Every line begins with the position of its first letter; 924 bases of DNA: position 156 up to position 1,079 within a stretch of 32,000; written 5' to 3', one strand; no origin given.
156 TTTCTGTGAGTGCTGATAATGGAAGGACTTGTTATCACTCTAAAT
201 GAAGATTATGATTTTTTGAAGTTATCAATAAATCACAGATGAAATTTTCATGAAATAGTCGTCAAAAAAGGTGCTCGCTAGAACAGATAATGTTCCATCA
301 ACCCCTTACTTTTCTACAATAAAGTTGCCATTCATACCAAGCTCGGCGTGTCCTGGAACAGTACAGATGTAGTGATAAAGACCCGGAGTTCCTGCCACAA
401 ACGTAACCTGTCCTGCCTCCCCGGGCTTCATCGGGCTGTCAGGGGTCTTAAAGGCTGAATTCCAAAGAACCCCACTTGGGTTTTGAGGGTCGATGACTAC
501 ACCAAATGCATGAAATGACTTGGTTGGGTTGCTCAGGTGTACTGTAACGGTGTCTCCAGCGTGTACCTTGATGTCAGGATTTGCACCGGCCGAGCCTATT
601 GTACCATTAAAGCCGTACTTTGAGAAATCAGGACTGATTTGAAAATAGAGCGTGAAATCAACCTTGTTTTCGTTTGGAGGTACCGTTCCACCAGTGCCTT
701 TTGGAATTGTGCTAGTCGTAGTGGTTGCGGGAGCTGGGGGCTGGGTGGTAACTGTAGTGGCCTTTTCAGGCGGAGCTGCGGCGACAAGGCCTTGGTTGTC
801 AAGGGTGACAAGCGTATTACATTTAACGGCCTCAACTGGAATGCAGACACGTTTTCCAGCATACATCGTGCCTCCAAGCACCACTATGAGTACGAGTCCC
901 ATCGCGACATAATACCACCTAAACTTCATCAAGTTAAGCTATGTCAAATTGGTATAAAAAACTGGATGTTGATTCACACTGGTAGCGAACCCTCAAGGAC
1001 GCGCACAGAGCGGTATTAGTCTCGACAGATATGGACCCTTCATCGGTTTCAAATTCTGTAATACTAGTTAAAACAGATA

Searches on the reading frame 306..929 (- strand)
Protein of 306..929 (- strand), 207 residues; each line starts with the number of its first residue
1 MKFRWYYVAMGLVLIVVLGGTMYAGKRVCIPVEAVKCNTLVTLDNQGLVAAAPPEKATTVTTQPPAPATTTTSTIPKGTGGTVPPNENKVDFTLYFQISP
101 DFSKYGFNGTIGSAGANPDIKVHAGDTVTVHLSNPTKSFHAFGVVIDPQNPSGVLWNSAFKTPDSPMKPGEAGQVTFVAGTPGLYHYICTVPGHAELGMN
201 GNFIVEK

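Call 62: search_protein_families(library=pfam, proteins=[window:306-929:-], max_evalue=0.001)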
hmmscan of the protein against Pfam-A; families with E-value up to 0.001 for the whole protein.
window:306-929:- (207 aa): 2 families
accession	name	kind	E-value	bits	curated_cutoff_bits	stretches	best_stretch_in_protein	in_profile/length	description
PF00127.26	Copper-bind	-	2e-06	28.5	21.2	1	118-206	17-99/99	Copper binding proteins, plastocyanin/azurin family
PF06525.17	SoxE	-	6.8e-05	22.8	21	0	94-205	17-138/149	Sulfocyanin (SoxE) domain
